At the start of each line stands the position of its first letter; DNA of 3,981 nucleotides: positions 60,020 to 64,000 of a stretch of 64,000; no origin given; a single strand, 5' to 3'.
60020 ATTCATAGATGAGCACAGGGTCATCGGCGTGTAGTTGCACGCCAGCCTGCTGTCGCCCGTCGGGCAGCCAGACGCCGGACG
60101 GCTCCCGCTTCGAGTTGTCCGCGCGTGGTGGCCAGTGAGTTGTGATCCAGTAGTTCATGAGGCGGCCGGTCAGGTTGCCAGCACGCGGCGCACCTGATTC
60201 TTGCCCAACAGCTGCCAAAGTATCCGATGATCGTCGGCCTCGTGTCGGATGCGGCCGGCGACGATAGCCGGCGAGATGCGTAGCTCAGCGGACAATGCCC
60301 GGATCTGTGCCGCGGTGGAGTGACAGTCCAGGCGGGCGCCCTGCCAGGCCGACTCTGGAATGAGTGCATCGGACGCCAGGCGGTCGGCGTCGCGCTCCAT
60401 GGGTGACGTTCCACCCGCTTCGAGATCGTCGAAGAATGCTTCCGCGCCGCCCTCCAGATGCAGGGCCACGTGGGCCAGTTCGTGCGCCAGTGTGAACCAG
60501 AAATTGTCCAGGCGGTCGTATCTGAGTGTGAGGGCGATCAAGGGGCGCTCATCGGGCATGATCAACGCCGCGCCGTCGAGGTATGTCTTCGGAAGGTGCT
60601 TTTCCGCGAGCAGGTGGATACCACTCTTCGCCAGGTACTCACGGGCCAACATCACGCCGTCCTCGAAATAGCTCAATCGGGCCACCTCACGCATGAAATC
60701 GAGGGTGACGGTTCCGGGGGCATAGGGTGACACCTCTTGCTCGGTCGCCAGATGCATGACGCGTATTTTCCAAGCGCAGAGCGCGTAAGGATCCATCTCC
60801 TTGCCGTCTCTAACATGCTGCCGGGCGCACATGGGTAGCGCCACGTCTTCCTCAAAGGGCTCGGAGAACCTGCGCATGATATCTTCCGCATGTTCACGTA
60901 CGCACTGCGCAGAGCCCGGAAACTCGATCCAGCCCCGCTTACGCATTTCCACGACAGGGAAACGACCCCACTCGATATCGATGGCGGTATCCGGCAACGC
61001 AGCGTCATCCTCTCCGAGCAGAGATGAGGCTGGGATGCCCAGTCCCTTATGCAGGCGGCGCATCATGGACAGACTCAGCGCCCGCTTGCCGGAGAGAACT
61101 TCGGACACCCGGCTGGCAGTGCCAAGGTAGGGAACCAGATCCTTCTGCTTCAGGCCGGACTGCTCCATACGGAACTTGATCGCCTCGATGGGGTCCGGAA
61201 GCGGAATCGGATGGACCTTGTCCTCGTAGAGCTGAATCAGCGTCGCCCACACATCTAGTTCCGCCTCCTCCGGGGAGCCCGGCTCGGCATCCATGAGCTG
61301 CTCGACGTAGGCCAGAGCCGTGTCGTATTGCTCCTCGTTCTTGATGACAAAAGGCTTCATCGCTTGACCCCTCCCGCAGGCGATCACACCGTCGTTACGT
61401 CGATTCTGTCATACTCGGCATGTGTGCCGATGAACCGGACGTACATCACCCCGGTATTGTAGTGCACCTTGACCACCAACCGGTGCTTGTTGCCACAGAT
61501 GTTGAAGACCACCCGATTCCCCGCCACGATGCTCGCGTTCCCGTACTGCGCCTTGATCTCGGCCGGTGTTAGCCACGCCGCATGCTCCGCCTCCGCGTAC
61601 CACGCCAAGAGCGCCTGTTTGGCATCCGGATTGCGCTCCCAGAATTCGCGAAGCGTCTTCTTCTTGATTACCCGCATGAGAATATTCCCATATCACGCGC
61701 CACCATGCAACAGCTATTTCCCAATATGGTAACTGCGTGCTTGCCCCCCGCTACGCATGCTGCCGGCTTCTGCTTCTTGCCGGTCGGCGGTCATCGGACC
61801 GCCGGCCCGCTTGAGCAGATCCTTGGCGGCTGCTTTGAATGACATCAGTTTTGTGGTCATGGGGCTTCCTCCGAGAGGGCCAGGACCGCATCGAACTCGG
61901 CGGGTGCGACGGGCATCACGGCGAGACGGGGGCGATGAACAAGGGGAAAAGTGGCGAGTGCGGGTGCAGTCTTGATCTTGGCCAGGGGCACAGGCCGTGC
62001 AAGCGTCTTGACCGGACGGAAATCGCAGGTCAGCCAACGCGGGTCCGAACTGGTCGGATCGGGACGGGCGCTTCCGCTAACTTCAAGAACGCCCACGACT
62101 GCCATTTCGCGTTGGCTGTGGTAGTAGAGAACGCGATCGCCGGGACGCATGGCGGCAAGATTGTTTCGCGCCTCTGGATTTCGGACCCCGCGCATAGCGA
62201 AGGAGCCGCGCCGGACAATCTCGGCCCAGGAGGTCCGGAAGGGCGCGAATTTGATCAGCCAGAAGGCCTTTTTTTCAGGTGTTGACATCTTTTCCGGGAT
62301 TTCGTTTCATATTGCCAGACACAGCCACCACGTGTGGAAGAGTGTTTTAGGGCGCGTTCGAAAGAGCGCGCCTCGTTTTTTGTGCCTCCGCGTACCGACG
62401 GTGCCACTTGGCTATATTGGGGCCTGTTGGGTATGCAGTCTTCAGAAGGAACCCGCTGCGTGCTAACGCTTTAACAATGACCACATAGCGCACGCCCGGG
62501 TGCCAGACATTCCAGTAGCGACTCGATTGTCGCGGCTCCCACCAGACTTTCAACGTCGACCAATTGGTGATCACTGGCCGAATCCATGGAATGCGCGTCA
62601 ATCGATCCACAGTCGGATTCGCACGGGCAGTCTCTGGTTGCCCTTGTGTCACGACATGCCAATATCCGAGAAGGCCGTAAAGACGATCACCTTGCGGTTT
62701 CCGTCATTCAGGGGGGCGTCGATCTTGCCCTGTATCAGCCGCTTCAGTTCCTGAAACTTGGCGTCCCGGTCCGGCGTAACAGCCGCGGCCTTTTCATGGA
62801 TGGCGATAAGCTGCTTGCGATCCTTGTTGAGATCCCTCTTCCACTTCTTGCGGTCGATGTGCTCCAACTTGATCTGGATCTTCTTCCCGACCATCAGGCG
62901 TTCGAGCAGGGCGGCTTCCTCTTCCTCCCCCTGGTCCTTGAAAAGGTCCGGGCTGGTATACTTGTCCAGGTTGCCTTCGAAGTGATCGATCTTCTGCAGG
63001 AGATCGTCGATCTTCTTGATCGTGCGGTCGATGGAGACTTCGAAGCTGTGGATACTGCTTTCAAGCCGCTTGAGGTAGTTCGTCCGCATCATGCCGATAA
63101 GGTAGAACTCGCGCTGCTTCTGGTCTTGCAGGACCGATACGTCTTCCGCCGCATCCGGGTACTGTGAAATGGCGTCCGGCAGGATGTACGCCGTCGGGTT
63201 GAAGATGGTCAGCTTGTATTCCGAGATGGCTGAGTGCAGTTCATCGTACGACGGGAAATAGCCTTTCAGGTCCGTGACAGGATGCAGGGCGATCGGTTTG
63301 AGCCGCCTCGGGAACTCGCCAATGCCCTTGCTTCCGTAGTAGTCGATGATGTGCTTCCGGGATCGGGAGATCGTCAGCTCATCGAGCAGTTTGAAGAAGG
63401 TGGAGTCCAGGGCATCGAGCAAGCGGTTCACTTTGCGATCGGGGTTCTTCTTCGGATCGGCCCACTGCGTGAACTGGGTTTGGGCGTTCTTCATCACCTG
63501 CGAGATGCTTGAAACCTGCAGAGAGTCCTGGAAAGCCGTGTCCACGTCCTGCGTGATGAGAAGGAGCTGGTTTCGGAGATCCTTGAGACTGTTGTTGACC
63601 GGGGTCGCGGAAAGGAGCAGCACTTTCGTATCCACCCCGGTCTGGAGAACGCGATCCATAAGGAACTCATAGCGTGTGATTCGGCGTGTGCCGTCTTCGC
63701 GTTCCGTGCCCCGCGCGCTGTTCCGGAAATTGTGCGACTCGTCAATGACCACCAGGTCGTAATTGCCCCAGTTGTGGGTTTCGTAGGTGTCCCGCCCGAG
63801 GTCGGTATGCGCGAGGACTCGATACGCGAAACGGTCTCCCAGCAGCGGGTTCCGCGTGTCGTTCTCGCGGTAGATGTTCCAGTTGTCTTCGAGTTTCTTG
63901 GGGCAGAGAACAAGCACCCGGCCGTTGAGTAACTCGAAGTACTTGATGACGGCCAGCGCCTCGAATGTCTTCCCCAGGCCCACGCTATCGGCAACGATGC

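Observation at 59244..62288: Candidate composite defence operon: EVE reader, micro-ORF, HigB toxin, HigA::ImmA protease, and EVE-like::PD-(D/E)xK nuclease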

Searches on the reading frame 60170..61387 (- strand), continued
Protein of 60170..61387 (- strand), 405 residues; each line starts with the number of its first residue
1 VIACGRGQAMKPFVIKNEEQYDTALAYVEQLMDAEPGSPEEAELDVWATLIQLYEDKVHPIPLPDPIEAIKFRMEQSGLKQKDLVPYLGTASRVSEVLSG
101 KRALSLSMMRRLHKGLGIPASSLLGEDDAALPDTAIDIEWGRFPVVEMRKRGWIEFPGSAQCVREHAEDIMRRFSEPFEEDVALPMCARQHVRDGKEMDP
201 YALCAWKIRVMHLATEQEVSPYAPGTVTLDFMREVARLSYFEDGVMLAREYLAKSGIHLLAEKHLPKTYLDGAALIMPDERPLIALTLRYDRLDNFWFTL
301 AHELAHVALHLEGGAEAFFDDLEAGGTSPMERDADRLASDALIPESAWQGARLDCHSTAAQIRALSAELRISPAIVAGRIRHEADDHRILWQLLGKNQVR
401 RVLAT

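Call 60: search_protein_families(library=pfam, proteins=[L135:6201-6800:+, L133:3800-4360:+, L125:2946-3623:+, L125:2-1225:+], max_evalue=0.01)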
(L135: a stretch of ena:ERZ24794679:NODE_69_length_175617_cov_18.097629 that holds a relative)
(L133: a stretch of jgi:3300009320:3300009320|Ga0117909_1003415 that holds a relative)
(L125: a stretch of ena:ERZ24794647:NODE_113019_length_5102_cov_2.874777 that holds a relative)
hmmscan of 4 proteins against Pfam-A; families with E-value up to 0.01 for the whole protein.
L135:6201-6800:+ (199 aa): 0 families

L133:3800-4360:+ (186 aa): 0 families

L125:2946-3623:+ (225 aa): 1 family
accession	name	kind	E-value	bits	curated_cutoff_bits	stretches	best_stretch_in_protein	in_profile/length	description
PF05635.17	23S_rRNA_IVP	-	0.00013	22.6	33.8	1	13-83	1-70/106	23S rRNA-intervening sequence protein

L125:2-1225:+ (407 aa): 0 families

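Call 61: search_protein_families(library=padloc, proteins=[L135:6201-6800:+, L133:3800-4360:+, L125:2946-3623:+, L125:2-1225:+], max_evalue=0.001)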
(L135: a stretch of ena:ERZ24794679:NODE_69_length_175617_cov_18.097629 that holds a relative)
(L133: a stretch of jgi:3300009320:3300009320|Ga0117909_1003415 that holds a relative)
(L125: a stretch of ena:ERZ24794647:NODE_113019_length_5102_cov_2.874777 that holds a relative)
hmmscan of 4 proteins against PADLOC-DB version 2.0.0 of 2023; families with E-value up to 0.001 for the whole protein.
L135:6201-6800:+ (199 aa): 0 families

L133:3800-4360:+ (186 aa): 0 families

L125:2946-3623:+ (225 aa): 0 families

L125:2-1225:+ (407 aa): 5 families
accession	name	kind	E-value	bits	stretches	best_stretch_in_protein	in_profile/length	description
PDLC02532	PglX|PglXI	-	5.4e-08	29.5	1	179-332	97-249/682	PglX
PDLC02521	PglX|PglXI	-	3e-07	26.8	1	179-334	702-851/1174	PglX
PDLC02539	PglX|PglXI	-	8.6e-07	25.7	1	183-335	187-329/706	PglX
PDLC03600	REase_MTase_IIG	-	1e-05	21.7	1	179-334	716-863/1205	Type IIG restriction enzyme-methyltransferase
PDLC02516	PglX|PglXI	-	3.4e-05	20.7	1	183-335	108-256/593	PglX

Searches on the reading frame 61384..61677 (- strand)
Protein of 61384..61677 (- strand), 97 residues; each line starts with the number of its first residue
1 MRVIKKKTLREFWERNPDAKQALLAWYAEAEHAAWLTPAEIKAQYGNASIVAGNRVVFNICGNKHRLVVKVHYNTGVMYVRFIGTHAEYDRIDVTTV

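Call 3: search_protein_families(library=pfam, proteins=[window:61384-61677:-], max_evalue=0.1)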
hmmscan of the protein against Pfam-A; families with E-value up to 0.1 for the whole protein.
window:61384-61677:- (97 aa): 3 families
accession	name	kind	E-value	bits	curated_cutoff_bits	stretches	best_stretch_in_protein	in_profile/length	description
PF09907.15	HigB_toxin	-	1.2e-31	109.2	27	1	19-92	1-74/74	HigB_toxin, RelE-like toxic component of a toxin-antitoxin system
PF18474.7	DUF5614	-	0.017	14.9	25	0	61-88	98-125/221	Family of unknown function (DUF5614)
PF01904.24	DUF72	-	0.066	13.7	25.3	1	7-89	100-169/217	Protein of unknown function DUF72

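Call 4: search_protein_families(library=padloc, proteins=[window:61384-61677:-], max_evalue=0.1)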
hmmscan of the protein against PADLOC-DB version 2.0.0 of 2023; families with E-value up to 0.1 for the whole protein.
window:61384-61677:- (97 aa): 4 families
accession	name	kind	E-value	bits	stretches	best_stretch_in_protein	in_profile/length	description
PDLC03979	PD-Lambda-2_A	-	4.2e-44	147.2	1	1-96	1-96/97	-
PDLC03981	PD-Lambda-2_A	-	3.4e-34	115.3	1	1-92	1-92/94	-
PDLC03978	PD-Lambda-2_A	-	4.9e-14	50.4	1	1-81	1-81/87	-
PDLC03980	PD-Lambda-2_A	-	0.00011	20.9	1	1-82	3-84/92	-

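Call 5: search_protein_families(library=ncbifam, proteins=[window:61384-61677:-], max_evalue=0.1)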
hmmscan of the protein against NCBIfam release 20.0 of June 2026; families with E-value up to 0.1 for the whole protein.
window:61384-61677:- (97 aa): 0 families

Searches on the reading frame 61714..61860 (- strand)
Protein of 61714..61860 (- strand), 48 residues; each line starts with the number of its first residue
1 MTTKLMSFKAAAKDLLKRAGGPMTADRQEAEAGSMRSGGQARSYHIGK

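Call 14: search_protein_families(library=pfam, proteins=[window:61714-61860:-], max_evalue=10)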
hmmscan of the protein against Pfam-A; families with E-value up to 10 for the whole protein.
window:61714-61860:- (48 aa): 1 family
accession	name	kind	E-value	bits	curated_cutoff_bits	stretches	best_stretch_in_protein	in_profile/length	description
PF05066.19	HARE-HTH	-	0.066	14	25.9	1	6-25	1-20/71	HB1, ASXL, restriction endonuclease HTH domain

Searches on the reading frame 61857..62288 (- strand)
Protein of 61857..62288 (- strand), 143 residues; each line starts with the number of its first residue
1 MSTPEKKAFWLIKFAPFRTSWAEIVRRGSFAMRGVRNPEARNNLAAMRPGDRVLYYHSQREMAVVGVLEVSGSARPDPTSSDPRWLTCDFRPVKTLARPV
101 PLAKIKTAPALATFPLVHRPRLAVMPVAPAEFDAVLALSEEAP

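Call 3: search_protein_families(library=pfam, proteins=[window:61857-62288:-], max_evalue=0.1)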
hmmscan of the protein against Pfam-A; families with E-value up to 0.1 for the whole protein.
window:61857-62288:- (143 aa): 1 family
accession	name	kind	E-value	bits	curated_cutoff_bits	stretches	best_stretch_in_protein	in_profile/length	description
PF01878.24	EVE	-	1.3e-33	116.5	23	1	8-137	1-144/145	EVE domain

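Call 4: search_protein_families(library=padloc, proteins=[window:61857-62288:-], max_evalue=0.1)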
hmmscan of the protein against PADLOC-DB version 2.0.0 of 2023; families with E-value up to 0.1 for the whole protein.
window:61857-62288:- (143 aa): 1 family
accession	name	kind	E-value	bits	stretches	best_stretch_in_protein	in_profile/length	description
PDLC04421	PDC-M11A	-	0.027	11.2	1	45-71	375-403/486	-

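Call 5: search_protein_families(library=ncbifam, proteins=[window:61857-62288:-], max_evalue=0.1)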
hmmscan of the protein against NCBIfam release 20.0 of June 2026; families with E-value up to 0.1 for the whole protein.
window:61857-62288:- (143 aa): 0 families

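Call 53: find_homologous_proteins(query=window:61857-62288:-, max_evalue=0.00001)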
Query window:61857-62288:- (143 aa): 504 proteins with E <= 0.00001 among 560 candidates; the best 120 are listed.
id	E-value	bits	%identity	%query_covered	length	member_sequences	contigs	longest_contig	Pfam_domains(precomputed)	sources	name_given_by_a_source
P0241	1.3e-88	312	100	100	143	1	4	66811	PF01878.25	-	-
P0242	8.7e-61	222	70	97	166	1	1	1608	PF01878.25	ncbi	-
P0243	1.1e-56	209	87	77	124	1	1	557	PF01878.25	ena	-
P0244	1.3e-55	205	66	94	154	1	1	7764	PF01878.25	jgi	-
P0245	3.6e-55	204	69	90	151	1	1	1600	PF01878.25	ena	-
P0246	9.1e-55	202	61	96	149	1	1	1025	PF01878.25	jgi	-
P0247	1.0e-54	202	62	97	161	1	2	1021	PF01878.25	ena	-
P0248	1.2e-54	202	70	93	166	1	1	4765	PF01878.25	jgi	jgi:predicted RNA-binding protein with PUA-like domain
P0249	1.3e-54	202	64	98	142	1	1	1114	PF01878.25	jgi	jgi:predicted RNA-binding protein with PUA-like domain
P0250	2.2e-54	201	61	98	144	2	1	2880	PF01878.25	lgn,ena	-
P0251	2.9e-54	201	64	94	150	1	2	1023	PF01878.25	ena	-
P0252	5.9e-54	200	65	92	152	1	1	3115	PF01878.25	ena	-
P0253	7.2e-54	199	66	94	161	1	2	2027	PF01878.25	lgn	-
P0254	1.2e-53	199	67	95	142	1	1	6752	PF01878.25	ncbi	-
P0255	1.5e-53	198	68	90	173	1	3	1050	PF01878.25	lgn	-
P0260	3.3e-53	197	62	98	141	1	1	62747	PF01878.25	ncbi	-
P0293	2.0e-51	192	67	91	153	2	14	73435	PF01878.25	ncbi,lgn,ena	-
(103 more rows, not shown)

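Call 54: find_encoding_contigs(protein=P0244, flank=4000, max_places=2)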
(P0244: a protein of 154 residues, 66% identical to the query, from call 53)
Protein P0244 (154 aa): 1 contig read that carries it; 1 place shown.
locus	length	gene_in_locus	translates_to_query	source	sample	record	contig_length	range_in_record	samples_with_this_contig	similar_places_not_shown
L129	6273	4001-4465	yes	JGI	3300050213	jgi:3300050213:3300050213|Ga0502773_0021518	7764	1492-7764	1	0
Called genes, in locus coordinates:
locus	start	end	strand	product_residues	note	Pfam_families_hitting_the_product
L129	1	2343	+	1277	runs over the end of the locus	?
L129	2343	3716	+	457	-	PF02463:SMC_N (weak), PF13175:AAA_15, PF13476:AAA_23, PF13304:AAA_21 (faint)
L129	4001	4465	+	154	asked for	PF01878:EVE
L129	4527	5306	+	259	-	-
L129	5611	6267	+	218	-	PF05635:23S_rRNA_IVP (weak)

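Call 55: find_encoding_contigs(protein=P0293, flank=4000, max_places=3)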
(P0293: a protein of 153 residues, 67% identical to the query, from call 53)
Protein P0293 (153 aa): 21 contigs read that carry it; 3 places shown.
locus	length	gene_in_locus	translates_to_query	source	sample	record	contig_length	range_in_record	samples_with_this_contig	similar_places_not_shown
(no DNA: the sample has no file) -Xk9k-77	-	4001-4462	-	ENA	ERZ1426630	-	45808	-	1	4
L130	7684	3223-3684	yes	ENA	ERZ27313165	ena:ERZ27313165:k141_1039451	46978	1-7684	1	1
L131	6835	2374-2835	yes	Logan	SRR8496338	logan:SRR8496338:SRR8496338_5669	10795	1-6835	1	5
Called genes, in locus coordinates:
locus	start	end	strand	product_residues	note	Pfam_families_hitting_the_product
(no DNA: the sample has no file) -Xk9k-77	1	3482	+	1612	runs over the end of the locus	PF07669:Eco57I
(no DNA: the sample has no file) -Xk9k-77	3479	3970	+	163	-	-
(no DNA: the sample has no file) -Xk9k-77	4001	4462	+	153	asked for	PF01878:EVE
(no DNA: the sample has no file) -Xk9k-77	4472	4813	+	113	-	-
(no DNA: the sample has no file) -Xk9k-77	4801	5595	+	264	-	-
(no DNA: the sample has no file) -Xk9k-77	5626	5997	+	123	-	PF12643:MazG-like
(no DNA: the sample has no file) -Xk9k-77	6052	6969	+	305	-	PF13391:HNH_2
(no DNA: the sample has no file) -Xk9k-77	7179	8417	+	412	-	PF13637:Ank_4 (faint)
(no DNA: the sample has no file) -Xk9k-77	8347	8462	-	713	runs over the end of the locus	PF02042:RWP-RK (faint)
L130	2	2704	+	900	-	?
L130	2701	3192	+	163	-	-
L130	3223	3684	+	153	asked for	PF01878:EVE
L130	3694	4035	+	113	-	-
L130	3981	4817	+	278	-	-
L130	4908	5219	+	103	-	PF12643:MazG-like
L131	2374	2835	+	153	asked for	PF01878:EVE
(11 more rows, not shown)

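Call 56: find_encoding_contigs(protein=P0260, flank=4000, max_places=2)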
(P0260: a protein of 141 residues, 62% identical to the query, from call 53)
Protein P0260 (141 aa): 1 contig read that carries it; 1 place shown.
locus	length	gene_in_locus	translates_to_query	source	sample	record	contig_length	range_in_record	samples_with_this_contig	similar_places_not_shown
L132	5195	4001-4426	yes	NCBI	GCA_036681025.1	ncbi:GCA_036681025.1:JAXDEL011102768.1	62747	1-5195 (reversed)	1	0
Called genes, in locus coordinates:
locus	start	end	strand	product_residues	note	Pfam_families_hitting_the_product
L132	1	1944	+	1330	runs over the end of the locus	PF02384:N6_Mtase (faint), PF07669:Eco57I, PF12950:TaqI_C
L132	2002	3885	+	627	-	PF10592:AIPR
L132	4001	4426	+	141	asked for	PF01878:EVE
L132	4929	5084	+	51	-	-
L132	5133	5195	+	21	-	?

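Call 60: search_protein_families(library=pfam, proteins=[L129:4527-5306:+], max_evalue=0.01)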
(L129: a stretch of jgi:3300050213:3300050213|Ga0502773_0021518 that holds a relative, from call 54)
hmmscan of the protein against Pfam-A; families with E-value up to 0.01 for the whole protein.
L129:4527-5306:+ (259 aa): 1 family
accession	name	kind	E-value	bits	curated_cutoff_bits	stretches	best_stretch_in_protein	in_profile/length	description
PF22168.2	DIP2311-like_C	-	0.0021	18.7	27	1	204-257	9-62/63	Transcriptional regulator DIP2311-like, C-terminal domain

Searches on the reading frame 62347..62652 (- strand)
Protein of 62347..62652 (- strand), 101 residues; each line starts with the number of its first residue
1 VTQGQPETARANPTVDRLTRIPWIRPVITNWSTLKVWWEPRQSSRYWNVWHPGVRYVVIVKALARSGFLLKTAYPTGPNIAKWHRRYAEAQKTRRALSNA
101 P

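Call 60: search_protein_families(library=pfam, proteins=[window:62347-62652:-], max_evalue=0.01)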
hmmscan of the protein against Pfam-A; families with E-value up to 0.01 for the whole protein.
window:62347-62652:- (101 aa): 0 families

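Call 61: search_protein_families(library=padloc, proteins=[window:62347-62652:-], max_evalue=0.001)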
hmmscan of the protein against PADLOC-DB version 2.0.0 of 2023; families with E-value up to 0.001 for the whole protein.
window:62347-62652:- (101 aa): 5 families
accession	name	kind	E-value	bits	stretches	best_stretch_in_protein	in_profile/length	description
PDLC04357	PDC-M04B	-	1.8e-12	45.5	1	2-93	66-159/162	-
PDLC04355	PDC-M04B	-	8.6e-10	37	1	9-86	73-158/167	-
PDLC04360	PDC-M04B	-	1.1e-09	36.4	1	6-92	65-156/166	-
PDLC04364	PDC-M04B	-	2e-05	22.4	1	14-87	82-158/164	-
PDLC04365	PDC-M04B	-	5.1e-05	21.3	1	14-89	95-173/176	-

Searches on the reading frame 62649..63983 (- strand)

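Call 3: search_protein_families(library=pfam, proteins=[window:62649-63983:-], max_evalue=0.1)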
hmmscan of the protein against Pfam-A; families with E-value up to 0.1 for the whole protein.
window:62649-63983:- (444 aa): 4 families
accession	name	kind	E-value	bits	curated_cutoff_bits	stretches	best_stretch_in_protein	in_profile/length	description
PF00176.29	SNF2-rel_dom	-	1.2e-06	28.3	24.9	0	67-148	118-183/290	SNF2-related domain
PF00270.35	DEAD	-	0.00023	21.4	26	1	68-134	111-165/167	DEAD/DEAH box helicase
PF04851.21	ResIII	-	0.00093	19.6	22.5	0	2-128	33-162/164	Type III restriction enzyme, res subunit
PF12846.13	AAA_10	-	0.06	12.8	27.5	0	2-36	31-65/362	AAA-like domain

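Call 4: search_protein_families(library=padloc, proteins=[window:62649-63983:-], max_evalue=0.1)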
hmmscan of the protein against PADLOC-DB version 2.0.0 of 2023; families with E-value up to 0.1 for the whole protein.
window:62649-63983:- (444 aa): 13 families
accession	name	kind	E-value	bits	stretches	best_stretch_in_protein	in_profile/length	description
PDLC01075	C3a139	-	9.9e-40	134.7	1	2-440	240-625/948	HKD+Snf2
PDLC03830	ZacC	-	7e-11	39.5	1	70-130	239-292/1019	-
PDLC02621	DrmD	-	1.7e-10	37.8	1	294-440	394-532/1040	DrmD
PDLC04556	PDC-M27C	-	5.7e-10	36.2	1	73-149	192-261/892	-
PDLC02843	DpdE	-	8.8e-09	31.8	1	2-132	185-301/1091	DpdE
PDLC02840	DpdE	-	1.9e-08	31.1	1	2-136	186-310/1091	DpdE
PDLC04554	PDC-M27C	-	1.7e-07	27.9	1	74-154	195-268/1217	-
PDLC02619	DrmD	-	2.8e-07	27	2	74-143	152-208/872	DrmD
PDLC02623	DrmD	-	1.5e-06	24.3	1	73-153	238-304/1040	DrmD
PDLC02852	DpdE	-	0.00084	15.4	1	1-143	489-631/905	DpdE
PDLC02622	DrmD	-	0.0022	14.9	0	1-37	148-186/422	DrmD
PDLC00379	SduA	-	0.0068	14.3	1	232-393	30-186/211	DUF4263 domain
PDLC03960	SngC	-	0.0097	12.7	1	72-172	148-230/720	-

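Call 5: search_protein_families(library=ncbifam, proteins=[window:62649-63983:-], max_evalue=0.1)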
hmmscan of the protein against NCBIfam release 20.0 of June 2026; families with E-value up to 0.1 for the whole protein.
window:62649-63983:- (444 aa): 5 families
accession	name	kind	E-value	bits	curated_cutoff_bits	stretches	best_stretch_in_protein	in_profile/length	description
NF038317.1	DISARM_DrmD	equivalog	9.8e-16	57.2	610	2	289-440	373-517/1021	DISARM system SNF2-like helicase DrmD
NF041062.1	DpdE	equivalog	7.2e-12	44.1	500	1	2-138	180-307/1048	protein DpdE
NF042964.1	phospholipD_antiphage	equivalog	9.6e-08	30.8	1100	1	73-150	358-432/895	phospholipase D-like domain-containing anti-phage protein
NF038318.1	DISARM_DrmD_b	equivalog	1.7e-06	26.4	950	1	74-141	149-203/868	DISARM system SNF2-like helicase DrmD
NF003426.0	PRK04914.1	equivalog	0.0014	16.9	576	1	2-90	180-289/959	RNA polymerase-associated protein RapA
